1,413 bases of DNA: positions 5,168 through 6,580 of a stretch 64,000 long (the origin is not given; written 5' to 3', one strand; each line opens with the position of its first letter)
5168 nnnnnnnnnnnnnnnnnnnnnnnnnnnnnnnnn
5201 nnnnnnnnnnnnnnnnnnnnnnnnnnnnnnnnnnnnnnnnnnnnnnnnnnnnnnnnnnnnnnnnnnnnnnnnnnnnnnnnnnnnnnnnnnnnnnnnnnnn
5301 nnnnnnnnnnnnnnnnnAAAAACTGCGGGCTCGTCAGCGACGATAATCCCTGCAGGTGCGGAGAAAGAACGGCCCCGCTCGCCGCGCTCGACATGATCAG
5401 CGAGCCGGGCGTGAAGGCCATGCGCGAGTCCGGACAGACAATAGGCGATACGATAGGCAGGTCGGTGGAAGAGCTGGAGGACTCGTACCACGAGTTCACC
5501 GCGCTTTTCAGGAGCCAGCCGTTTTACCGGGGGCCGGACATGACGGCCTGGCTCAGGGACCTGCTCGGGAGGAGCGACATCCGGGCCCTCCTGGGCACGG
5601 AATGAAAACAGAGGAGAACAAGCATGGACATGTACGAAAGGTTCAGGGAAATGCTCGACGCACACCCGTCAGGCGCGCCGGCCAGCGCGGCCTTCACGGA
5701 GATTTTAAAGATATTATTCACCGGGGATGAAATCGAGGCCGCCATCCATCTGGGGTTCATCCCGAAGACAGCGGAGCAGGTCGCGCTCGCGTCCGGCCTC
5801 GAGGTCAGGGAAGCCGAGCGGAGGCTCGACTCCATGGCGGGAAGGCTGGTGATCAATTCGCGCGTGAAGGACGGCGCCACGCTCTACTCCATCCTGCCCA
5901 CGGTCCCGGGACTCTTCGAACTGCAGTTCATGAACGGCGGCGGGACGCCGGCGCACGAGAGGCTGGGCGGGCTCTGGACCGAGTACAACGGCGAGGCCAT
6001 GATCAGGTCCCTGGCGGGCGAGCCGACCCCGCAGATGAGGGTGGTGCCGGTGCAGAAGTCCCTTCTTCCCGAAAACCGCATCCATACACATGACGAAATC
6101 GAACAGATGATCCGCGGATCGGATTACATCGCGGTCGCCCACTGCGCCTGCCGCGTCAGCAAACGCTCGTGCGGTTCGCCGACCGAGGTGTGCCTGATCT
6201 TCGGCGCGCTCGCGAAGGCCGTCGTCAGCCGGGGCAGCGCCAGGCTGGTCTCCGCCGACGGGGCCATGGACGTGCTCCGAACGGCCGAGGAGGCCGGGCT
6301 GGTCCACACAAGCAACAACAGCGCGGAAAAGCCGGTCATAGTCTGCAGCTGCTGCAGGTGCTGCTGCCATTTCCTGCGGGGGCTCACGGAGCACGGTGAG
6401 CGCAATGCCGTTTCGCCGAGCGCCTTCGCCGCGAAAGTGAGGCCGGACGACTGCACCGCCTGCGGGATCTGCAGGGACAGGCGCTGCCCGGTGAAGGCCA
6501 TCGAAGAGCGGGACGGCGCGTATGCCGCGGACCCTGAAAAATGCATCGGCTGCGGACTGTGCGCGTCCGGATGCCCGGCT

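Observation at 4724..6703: ECF sigma with a CRCG-containing C-terminal extension, paired with a very Cys-rich Fe-S protein instead of a classical anti-sigma factor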

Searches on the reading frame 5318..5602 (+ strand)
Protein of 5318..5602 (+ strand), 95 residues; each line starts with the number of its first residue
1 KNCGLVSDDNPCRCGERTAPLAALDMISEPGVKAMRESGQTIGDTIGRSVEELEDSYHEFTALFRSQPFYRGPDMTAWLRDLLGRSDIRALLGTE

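Call 60: search_protein_families(library=pfam, proteins=[window:5318-5602:+], max_evalue=1)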
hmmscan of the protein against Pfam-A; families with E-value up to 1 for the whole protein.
window:5318-5602:+ (95 aa): 0 families

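Call 64: search_protein_representatives(protein=window:5318-5602:+)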
Query: 95 residues. Proteins with E-value up to 0.001 (for the whole library): 47; up to 1e-10: 6; up to 1e-30: 0. The best 47 are listed.
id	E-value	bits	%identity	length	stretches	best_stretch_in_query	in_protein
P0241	1.4e-21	92.4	49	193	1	2-92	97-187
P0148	4.3e-17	78.0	46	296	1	2-91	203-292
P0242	1.6e-12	63.3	38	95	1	2-91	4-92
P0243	6.2e-12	61.5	47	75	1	32-90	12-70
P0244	1.5e-11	60.2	37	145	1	1-92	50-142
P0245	5.3e-11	58.5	36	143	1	3-91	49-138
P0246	9.7e-10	54.5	32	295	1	1-90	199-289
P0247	2.4e-09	53.2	38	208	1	2-92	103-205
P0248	4.5e-09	52.3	41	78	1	25-92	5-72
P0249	5.4e-09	52.1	46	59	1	42-91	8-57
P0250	1.6e-08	50.5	31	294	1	1-89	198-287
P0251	2.9e-08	49.7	28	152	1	2-90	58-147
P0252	5.7e-08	48.8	40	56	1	39-86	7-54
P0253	7.5e-08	48.4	52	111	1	44-91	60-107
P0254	1.7e-07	47.3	38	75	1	27-92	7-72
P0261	6.0e-06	42.3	32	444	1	2-85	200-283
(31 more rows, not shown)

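Call 67: search_protein_families(library=pfam, proteins=[P0261], max_evalue=0.001)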
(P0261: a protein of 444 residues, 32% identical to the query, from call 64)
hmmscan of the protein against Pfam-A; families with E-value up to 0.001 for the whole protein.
P0261 (444 aa): 4 families
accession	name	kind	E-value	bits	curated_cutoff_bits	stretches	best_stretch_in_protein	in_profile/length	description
PF04542.20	Sigma70_r2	-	2.1e-16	59.9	24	1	36-105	2-71/71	Sigma-70 region 2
PF14534.12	DUF4440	-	4.6e-11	43.5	25.2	1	325-430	6-107/107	Domain of unknown function (DUF4440)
PF12680.13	SnoaL_2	-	4.9e-10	40.4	27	1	325-404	2-78/102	SnoaL-like domain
PF08281.18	Sigma70_r4_2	-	5.8e-05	23.1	25.7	1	146-193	7-54/54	Sigma-70, region 4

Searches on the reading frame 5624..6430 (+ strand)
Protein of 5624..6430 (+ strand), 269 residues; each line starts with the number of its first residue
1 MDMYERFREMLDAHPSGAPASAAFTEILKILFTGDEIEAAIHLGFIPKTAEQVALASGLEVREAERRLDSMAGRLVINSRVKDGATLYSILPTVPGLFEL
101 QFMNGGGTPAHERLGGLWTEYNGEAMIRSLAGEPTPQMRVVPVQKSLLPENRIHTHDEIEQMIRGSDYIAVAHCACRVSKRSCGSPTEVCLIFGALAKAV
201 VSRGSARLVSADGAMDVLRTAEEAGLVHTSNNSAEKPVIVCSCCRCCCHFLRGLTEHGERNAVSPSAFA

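Call 60: search_protein_families(library=pfam, proteins=[window:5624-6430:+], max_evalue=1)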
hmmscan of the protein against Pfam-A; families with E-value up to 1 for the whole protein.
window:5624-6430:+ (269 aa): 1 family
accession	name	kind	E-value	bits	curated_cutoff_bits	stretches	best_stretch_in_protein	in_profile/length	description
PF12821.13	ThrE_2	-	0.53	11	27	0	171-210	32-70/129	Threonine/Serine exporter, ThrE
